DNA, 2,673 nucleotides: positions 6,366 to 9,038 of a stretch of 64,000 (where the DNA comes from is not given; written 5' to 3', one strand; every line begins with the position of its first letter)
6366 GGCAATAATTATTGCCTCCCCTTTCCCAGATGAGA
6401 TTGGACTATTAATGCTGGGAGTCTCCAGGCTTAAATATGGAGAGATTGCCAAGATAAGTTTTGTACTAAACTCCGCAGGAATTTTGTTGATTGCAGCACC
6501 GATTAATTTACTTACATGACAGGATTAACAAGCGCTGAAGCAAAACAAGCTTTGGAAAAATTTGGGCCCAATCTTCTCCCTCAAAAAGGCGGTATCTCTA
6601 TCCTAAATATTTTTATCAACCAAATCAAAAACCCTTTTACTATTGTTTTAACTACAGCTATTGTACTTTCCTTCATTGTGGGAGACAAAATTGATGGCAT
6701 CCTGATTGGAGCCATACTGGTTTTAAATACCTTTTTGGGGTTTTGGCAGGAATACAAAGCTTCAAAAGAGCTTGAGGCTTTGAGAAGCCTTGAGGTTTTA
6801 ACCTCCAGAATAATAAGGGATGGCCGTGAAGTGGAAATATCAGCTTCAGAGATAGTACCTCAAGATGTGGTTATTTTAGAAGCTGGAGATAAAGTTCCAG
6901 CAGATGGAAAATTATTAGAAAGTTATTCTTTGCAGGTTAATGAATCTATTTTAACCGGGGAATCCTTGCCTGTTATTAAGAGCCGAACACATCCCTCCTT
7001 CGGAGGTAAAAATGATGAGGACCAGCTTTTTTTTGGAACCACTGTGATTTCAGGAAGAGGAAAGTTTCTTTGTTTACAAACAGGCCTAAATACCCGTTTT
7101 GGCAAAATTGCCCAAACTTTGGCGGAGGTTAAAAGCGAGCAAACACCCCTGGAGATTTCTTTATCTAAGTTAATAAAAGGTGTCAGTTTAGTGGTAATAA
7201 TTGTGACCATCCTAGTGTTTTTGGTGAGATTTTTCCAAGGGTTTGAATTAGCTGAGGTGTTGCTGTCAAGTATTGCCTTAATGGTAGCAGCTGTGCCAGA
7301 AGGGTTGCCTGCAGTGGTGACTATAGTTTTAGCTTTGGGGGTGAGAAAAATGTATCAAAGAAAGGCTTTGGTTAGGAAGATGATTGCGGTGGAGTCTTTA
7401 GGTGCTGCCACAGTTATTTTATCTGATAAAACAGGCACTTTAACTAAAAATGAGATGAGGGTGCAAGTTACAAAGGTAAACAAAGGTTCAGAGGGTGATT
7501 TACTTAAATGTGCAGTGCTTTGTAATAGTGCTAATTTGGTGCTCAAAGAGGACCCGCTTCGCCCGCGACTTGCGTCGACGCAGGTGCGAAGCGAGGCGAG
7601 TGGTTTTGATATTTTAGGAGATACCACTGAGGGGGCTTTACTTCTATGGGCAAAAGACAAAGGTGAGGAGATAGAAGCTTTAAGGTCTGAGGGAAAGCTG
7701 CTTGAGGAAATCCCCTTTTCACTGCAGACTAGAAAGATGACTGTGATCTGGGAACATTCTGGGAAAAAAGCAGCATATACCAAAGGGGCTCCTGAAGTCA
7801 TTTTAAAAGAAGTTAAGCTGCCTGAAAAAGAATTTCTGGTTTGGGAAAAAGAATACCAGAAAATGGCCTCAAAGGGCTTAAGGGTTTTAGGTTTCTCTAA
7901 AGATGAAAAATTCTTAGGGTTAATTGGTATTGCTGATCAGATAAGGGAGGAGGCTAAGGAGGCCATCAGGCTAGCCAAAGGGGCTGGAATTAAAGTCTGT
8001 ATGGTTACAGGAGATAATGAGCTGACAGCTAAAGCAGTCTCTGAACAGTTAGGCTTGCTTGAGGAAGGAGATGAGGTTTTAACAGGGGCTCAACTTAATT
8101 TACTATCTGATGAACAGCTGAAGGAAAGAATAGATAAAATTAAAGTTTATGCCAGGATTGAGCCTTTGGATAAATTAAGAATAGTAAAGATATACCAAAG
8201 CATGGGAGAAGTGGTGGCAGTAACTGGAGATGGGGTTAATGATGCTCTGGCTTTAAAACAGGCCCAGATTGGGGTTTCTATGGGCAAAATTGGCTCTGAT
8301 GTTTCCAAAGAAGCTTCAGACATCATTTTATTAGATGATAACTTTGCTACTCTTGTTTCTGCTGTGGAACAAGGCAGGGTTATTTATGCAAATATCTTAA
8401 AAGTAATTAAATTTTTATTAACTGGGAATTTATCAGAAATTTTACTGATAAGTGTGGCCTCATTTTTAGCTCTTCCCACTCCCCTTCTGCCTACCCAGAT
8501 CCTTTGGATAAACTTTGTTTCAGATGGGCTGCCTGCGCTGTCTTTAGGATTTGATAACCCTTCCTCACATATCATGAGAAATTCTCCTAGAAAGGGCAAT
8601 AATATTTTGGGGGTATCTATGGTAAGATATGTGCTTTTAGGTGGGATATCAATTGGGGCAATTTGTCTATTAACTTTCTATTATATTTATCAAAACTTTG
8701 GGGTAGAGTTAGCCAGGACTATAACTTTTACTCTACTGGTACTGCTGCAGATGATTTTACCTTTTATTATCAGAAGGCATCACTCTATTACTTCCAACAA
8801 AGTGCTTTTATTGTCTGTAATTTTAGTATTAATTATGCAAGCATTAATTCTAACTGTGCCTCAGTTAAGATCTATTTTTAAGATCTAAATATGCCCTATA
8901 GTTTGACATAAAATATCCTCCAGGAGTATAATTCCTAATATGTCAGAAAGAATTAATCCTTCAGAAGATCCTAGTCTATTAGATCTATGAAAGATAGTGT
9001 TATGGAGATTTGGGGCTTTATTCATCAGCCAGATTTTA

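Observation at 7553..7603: GC-rich nested palindromes embedded in-frame in AT-rich genes (family 5)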

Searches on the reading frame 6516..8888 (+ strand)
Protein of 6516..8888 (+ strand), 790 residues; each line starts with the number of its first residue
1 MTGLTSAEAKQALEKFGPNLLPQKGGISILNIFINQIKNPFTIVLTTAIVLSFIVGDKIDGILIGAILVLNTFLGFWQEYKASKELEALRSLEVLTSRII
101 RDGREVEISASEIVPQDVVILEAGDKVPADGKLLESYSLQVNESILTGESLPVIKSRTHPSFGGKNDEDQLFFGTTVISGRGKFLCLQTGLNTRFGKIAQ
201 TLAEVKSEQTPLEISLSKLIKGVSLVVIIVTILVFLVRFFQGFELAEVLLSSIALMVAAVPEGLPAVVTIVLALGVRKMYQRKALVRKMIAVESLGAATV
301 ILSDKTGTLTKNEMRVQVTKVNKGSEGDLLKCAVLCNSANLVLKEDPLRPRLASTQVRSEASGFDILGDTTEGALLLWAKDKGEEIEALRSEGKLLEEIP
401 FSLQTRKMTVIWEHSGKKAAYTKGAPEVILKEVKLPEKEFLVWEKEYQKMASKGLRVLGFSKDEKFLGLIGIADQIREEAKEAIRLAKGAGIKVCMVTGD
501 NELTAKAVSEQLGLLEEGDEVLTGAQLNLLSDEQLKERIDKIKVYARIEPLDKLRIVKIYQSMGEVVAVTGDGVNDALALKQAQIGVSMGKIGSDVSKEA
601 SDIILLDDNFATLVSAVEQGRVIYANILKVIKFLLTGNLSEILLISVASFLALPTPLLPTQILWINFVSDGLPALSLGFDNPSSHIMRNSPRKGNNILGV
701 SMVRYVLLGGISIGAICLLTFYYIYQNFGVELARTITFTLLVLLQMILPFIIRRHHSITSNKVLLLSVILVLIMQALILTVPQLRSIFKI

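Call 17: search_protein_families(library=pfam, proteins=[window:6516-8888:+])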
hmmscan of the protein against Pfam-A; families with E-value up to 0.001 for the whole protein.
window:6516-8888:+ (790 aa): 7 families
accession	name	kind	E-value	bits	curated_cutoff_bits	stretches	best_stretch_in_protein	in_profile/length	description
PF00122.25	E1-E2_ATPase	-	2.3e-51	174.3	28.1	1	96-281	6-180/181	E1-E2 ATPase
PF00689.26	Cation_ATPase_C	-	2.4e-34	119.1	27.3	1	654-789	1-146/175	Cation transporting ATPase, C-terminus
PF00702.32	Hydrolase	-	1.3e-17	65.3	26.4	1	300-583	3-190/191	haloacid dehalogenase-like hydrolase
PF13246.12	Cation_ATPase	-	4.4e-16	59.1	21.7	1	334-432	1-87/91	Cation transport ATPase (P-type)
PF00690.31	Cation_ATPase_N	-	1.8e-13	50.3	20.4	1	2-52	19-69/69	Cation transporter/ATPase, N-terminus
PF08282.18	Hydrolase_3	-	1.6e-05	25.2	20.9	0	556-604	195-243/255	haloacid dehalogenase-like hydrolase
PF12710.13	HAD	-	0.00046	21.1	27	1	474-577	83-185/189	haloacid dehalogenase-like hydrolase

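Call 18: find_encoding_contigs(protein=window:6516-8885:+, flank=10000, max_places=6)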
Protein window:6516-8885:+ (790 aa): no gene with exactly this product is on record in the collection.
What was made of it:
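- Tried and rejected: Exact look-up of the window's ATPase in the contig index found nothing (call 18).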

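Call 19: find_homologous_proteins(query=window:6516-8885:+, max_evalue=1e-20)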
Query window:6516-8885:+ (790 aa): 8000 proteins with E <= 1e-20 among 8000 candidates; the best 120 are listed.
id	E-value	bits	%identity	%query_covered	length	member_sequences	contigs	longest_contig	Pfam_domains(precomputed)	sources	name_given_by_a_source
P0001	0.0e+0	1673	100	100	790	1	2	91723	PF00702.33,PF13246.13,PF00689.27,PF08282.19,PF00690.32,PF00122.26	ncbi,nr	ncbi:cation-translocating P-type ATPase [Candidatus Daviesbacteria bacterium]|nr:cation-translocatin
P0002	0.0e+0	1308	78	100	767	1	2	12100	PF00702.33,PF13246.13,PF00689.27,PF08282.19,PF00690.32,PF00122.26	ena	-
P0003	0.0e+0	1285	78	100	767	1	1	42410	PF00702.33,PF13246.13,PF00689.27,PF08282.19,PF00690.32,PF00122.26,PF12710.14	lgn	-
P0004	0.0e+0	1264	74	100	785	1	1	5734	PF00702.33,PF13246.13,PF00689.27,PF08282.19,PF00690.32,PF00122.26,PF12710.14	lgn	-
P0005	0.0e+0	1251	75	100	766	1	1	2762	PF00702.33,PF13246.13,PF00689.27,PF08282.19,PF00690.32,PF00122.26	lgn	-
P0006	0.0e+0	1248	75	100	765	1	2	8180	PF00702.33,PF13246.13,PF00689.27,PF08282.19,PF00690.32,PF00122.26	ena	-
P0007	0.0e+0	1231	74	100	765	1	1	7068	PF00702.33,PF13246.13,PF00689.27,PF08282.19,PF00690.32,PF00122.26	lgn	-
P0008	0.0e+0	1231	74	100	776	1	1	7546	PF00702.33,PF13246.13,PF00689.27,PF08282.19,PF00690.32,PF00122.26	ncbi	-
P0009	0.0e+0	1226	72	100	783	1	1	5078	PF00702.33,PF13246.13,PF00689.27,PF08282.19,PF00690.32,PF00122.26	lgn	-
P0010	0.0e+0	1222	73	100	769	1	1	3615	PF00702.33,PF13246.13,PF00689.27,PF08282.19,PF00690.32,PF00122.26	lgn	-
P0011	0.0e+0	1215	73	100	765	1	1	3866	PF00702.33,PF13246.13,PF00689.27,PF08282.19,PF00690.32,PF00122.26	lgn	-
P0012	0.0e+0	1215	73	100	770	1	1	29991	PF00702.33,PF13246.13,PF00689.27,PF08282.19,PF00690.32,PF00122.26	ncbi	-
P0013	0.0e+0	1213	72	100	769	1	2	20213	PF00702.33,PF13246.13,PF00689.27,PF08282.19,PF00690.32,PF00122.26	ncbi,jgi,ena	-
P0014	0.0e+0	1211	72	100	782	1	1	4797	PF00702.33,PF13246.13,PF00689.27,PF08282.19,PF00690.32,PF00122.26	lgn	-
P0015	0.0e+0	1209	71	100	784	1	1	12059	PF00702.33,PF13246.13,PF00689.27,PF08282.19,PF00690.32,PF00122.26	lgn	-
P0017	0.0e+0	1203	71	100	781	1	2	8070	PF00702.33,PF13246.13,PF00689.27,PF08282.19,PF00690.32,PF00122.26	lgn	-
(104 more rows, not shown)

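Call 22: find_encoding_contigs(protein=P0004, flank=10000, max_places=2)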
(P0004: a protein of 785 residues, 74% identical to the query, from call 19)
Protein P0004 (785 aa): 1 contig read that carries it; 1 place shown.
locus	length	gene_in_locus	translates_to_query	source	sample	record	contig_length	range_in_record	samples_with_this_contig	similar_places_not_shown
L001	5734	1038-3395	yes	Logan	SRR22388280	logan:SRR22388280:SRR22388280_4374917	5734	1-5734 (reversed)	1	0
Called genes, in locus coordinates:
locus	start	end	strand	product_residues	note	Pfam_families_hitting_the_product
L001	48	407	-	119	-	-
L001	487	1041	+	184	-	-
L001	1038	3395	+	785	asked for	PF00690:Cation_ATPase_N, PF00122:E1-E2_ATPase, PF00702:Hydrolase, PF08282:Hydrolase_3 (faint), PF13246:Cation_ATPase, PF12710:HAD (faint), PF00689:Cation_ATPase_C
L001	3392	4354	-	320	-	PF01261:AP_endonuc_2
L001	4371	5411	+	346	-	PF01510:Amidase_2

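Call 23: find_encoding_contigs(protein=P0003, flank=10000, max_places=2)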
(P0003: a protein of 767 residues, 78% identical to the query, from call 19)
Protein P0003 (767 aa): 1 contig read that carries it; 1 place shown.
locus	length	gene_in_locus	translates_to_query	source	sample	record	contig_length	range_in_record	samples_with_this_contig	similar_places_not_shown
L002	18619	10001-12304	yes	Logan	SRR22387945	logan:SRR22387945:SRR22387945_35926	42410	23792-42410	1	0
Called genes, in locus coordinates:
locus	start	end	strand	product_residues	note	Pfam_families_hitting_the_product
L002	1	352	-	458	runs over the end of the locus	-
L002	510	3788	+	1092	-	-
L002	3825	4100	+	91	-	-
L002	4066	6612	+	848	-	-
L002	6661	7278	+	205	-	-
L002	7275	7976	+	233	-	PF00963:Cohesin (weak)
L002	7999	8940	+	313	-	PF02899:Phage_int_SAM_1, PF13102:Phage_int_SAM_5, PF13495:Phage_int_SAM_4 (weak), PF00589:Phage_integrase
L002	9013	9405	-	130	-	-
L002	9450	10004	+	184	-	-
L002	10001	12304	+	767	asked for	PF00690:Cation_ATPase_N, PF00122:E1-E2_ATPase, PF00702:Hydrolase, PF13246:Cation_ATPase, PF12710:HAD (weak), PF08282:Hydrolase_3 (faint), PF00689:Cation_ATPase_C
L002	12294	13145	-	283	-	PF01261:AP_endonuc_2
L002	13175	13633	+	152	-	-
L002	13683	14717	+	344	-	PF01510:Amidase_2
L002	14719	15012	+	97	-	-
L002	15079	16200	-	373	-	-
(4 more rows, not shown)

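Call 25: find_related_loci(query=window:6516-8885:+, collection=genome_contigs, flank=10000)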
Query window:6516-8885:+ (790 aa) in genome_contigs; peptide patterns used: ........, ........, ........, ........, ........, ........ (x = any residue, [..] = any of these).
347 stretches matched a pattern; 297 encode a relative of the query (tblastn E <= 1e-3); the best 80 are kept; 80 distinct loci.
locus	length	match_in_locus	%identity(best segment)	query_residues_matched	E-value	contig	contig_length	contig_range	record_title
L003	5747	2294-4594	67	3-790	0e+0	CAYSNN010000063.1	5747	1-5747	MAG TPA_asm: uncultured Gammaproteobacteria bacterium isolate binchicken_co251_42 genome assembly, contig: NODE_20038_le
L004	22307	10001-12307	64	1-790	0e+0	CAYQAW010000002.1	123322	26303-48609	MAG TPA_asm: uncultured Gammaproteobacteria bacterium isolate binchicken_co251_588 genome assembly, contig: NODE_239_len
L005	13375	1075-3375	66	3-790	0e+0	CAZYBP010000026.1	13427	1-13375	MAG TPA_asm: uncultured Gammaproteobacteria bacterium isolate binchicken_co227_340 genome assembly, contig: NODE_8590_le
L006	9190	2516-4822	63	1-790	0e+0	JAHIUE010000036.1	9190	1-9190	MAG: Patescibacteria group bacterium isolate MM_PC_MetaG.mb.24 MM_PC_MetaG.mb.24_k141_584538, whole genome shotgun seque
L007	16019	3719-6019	65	3-790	0e+0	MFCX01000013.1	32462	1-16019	MAG: Candidatus Daviesbacteria bacterium RIFCSPHIGHO2_02_FULL_39_12 rifcsphigho2_02_scaffold_1710, whole genome shotgun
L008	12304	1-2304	63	5-788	0e+0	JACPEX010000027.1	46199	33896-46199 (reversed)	MAG: Candidatus Daviesbacteria bacterium isolate NC_groundwater_346_Ag_B-0.1um_38_13 GD18-4_B1_scaffold_981059, whole ge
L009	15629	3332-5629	63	3-790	0e+0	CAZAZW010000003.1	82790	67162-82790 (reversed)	MAG TPA_asm: uncultured Gammaproteobacteria bacterium isolate SRP090828_co2_161 genome assembly, contig: NODE_112_length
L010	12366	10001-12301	64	1-790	0e+0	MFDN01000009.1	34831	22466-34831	MAG: Candidatus Daviesbacteria bacterium RIFCSPLOWO2_01_FULL_39_23 rifcsplowo2_01_scaffold_3502, whole genome shotgun se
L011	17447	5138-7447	63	3-790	0e+0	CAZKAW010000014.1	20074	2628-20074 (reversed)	MAG TPA_asm: uncultured Gammaproteobacteria bacterium isolate binchicken_co38_470 genome assembly, contig: NODE_5628_len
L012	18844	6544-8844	61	3-790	0e+0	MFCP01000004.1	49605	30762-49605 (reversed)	MAG: Candidatus Daviesbacteria bacterium RIFCSPHIGHO2_01_FULL_40_11 rifcsphigho2_01_scaffold_1190, whole genome shotgun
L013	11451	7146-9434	61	2-788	0e+0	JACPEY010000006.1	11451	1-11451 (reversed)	MAG: Candidatus Daviesbacteria bacterium isolate NC_groundwater_347_Ag_B-0.1um_39_21 GD18-4_B1_scaffold_61503, whole gen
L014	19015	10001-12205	62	15-781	0e+0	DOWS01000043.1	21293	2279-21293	MAG TPA_asm: Candidatus Daviesbacteria bacterium isolate UBA9644 contig_24714, whole genome shotgun sequence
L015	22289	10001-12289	61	3-788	0e+0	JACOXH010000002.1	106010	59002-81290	MAG: Candidatus Daviesbacteria bacterium isolate NC_groundwater_148_Ag_S-0.1um_39_10 S4_GD2017_2_S1_scaffold_80, whole g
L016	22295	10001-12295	61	3-788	0e+0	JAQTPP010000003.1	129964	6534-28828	MAG: Candidatus Daviesbacteria bacterium isolate STB_119 NODE_322_length_129964_cov_5.621110_Sandtown_B, whole genome sh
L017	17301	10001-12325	61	3-790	0e+0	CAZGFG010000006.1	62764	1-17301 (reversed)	MAG TPA_asm: uncultured Gammaproteobacteria bacterium isolate binchicken_co125_1135 genome assembly, contig: NODE_969_le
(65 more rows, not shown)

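Call 43: find_encoding_contigs(protein=P0014, flank=10000, max_places=1)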
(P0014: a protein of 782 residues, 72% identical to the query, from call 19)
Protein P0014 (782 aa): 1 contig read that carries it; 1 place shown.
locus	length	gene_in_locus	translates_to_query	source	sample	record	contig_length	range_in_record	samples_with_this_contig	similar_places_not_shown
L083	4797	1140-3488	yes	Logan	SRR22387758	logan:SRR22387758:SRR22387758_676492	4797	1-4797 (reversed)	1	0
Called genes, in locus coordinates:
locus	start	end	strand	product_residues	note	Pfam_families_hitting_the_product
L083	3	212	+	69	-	?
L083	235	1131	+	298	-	PF02899:Phage_int_SAM_1, PF13102:Phage_int_SAM_5 (weak), PF13495:Phage_int_SAM_4 (faint), PF00589:Phage_integrase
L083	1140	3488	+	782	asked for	PF00690:Cation_ATPase_N, PF00122:E1-E2_ATPase, PF00702:Hydrolase, PF13246:Cation_ATPase, PF08282:Hydrolase_3 (faint), PF00689:Cation_ATPase_C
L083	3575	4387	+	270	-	PF01510:Amidase_2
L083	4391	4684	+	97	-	-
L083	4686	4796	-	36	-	?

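Call 44: find_encoding_contigs(protein=P0017, flank=10000, max_places=1)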
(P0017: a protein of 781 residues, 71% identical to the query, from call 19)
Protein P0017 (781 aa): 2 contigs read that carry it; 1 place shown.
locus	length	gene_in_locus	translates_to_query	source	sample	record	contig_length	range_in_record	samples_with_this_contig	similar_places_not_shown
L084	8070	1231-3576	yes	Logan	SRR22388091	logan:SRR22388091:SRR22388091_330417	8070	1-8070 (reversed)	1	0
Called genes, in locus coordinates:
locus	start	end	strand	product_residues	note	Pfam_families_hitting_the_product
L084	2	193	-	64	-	?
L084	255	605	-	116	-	PF04020:Phage_holin_4_2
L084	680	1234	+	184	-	-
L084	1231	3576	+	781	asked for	PF00690:Cation_ATPase_N, PF00122:E1-E2_ATPase, PF00702:Hydrolase, PF13246:Cation_ATPase, PF08282:Hydrolase_3 (faint), PF00689:Cation_ATPase_C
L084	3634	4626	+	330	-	PF01510:Amidase_2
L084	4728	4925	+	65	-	-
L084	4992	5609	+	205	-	PF01797:Y1_Tnp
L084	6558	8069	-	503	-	?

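Call 45: find_encoding_contigs(protein=P0009, flank=10000, max_places=1)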
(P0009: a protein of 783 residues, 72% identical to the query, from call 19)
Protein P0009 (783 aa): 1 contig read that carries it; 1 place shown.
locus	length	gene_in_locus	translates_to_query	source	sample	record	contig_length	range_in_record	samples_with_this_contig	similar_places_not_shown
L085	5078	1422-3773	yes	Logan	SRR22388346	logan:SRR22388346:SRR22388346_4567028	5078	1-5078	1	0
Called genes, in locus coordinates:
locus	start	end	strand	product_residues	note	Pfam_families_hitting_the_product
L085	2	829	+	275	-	?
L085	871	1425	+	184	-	-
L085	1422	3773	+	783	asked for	PF00690:Cation_ATPase_N, PF00122:E1-E2_ATPase, PF00702:Hydrolase, PF08282:Hydrolase_3 (faint), PF13246:Cation_ATPase, PF00689:Cation_ATPase_C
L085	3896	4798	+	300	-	PF01510:Amidase_2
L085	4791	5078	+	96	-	?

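Call 48: search_protein_families(library=pfam, proteins=[L084:4992-5609:+])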
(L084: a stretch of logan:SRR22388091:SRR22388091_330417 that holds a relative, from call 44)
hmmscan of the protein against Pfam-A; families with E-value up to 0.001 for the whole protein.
L084:4992-5609:+ (205 aa): 1 family
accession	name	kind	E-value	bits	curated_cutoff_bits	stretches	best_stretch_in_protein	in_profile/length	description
PF01797.21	Y1_Tnp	-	1.9e-11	44.6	23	1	13-122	6-119/121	Transposase IS200 like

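Call 49: search_protein_families(library=ncbifam, proteins=[L084:4992-5609:+], max_evalue=0.01)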
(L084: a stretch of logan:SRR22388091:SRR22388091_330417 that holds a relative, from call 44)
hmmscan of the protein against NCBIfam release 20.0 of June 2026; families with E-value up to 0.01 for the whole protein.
L084:4992-5609:+ (205 aa): 1 family
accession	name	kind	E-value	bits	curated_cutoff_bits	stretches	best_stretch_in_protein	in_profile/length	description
NF047646.1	REP_Tyr_transpos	equivalog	9.3e-14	51.5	80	1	6-127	4-133/146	REP-associated tyrosine transposase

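Call 111: predict_structure(alignment_id=A2)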
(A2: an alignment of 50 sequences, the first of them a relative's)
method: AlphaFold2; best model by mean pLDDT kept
length: 790 residues; sequences in the alignment: 50
mean_pLDDT: 76.0   pTM: 0.60
mean pLDDT of the five models: 76.0, 74.5, 71.1, 69.2, 65.6
residues with pLDDT >= 90: 76; 70-90: 496; 50-70: 164; < 50: 54
segments of 3 or more residues with pLDDT < 50: 84-89, 148-151, 159-165, 345-366, 691-697
pLDDT, mean of each block of 10 residues (from residue 1): 80 85 57 64 81 82 82 68 50 77 86 88 85 84 59 65 56 81 87 72 54 66 79 86 83 84 71 72 61 57 65 81 87 79 40 30 50 84 81 82 81 86 89 85 90 86 92 81 78 79 82 82 87 86 83 80 68 56 59 57 64 74 79 88 89 87 84 83 60 51 84 93 92 91 90 70 87 90 82
secondary structure, 60 per line:
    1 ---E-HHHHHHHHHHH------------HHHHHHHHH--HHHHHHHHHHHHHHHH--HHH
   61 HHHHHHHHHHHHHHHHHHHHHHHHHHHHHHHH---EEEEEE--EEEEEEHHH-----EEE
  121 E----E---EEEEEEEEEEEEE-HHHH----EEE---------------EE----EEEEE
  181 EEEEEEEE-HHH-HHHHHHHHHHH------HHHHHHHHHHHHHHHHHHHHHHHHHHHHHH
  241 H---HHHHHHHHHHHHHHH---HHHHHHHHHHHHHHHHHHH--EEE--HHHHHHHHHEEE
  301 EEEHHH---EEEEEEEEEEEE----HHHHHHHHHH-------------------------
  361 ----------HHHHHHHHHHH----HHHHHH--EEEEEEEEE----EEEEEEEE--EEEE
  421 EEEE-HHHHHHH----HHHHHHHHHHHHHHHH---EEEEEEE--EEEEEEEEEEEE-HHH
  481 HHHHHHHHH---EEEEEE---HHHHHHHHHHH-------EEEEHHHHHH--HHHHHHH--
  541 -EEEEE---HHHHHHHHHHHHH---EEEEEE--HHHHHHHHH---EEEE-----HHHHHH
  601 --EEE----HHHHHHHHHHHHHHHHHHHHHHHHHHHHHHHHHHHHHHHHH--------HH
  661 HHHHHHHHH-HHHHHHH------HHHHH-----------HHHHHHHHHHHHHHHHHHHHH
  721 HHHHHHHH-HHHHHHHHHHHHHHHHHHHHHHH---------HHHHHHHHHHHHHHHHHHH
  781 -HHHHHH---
elements in order (helices of 4 or more, strands of 3 or more residues): H6-16 H29-37 H40-55 H58-92 E96-101 E104-109 E118-121 E130-142 H144-147 E152-154 E176-188 H194-204 H211-241 H245-259 H263-281 E284-286 H289-297 E298-303 E310-321 H326-335 H371-381 H386-391 E394-402 E407-414 E417-424 H426-432 H437-452 E456-462 E465-476 H478-489 E493-498 H502-512 E520-523 H524-529 H532-538 E542-546 H550-562 E566-571 H574-582 E586-589 H595-600 E603-605 H610-650 H659-669 H671-677 H684-688 H700-728 H730-752 H762-780 H782-787
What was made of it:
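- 7553..7600 (+): Family-5 element, 48-nt form, in frame in the P-type ATPase gene (encodes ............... within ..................). Left arm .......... 7553-7562. Inner palindrome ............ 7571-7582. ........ 7586-7593. Right arm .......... 7591-7600. AlphaFold gives pLDDT below 50 and coil for residues 345-366 (call 111).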

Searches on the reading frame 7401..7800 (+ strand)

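Call 78: search_solved_structures(query=window:7401-7800:+, show_alignments=2, max_evalue=0.00001)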
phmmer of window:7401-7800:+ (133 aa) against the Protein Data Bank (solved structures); distinct sequences matched with E-value up to 0.00001: 1.
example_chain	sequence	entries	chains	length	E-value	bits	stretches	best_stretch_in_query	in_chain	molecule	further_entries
8qmp_A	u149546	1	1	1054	1.1e-06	32.1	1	1-133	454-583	Calcium-transporting ATPase 8, plasma membrane-type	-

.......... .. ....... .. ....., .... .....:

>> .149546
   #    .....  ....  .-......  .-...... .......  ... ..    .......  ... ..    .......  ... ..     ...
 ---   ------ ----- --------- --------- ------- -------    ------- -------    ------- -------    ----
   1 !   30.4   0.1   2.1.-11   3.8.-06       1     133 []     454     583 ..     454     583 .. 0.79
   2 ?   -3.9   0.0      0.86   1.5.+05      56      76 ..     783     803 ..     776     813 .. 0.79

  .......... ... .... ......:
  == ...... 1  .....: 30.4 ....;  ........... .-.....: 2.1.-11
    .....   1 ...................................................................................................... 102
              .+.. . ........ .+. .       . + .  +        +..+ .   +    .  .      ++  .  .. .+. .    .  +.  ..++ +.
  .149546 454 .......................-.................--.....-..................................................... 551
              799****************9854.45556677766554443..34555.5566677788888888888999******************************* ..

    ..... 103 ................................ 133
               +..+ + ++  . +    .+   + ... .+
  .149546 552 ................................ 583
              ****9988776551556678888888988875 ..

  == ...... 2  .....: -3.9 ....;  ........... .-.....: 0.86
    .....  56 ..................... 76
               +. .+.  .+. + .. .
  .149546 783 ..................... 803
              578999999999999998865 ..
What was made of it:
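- The insert is coil with pLDDT below 50 (residues 345-366), in the nucleotide-binding domain just downstream of the DKTGT motif (calls 78, 111).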
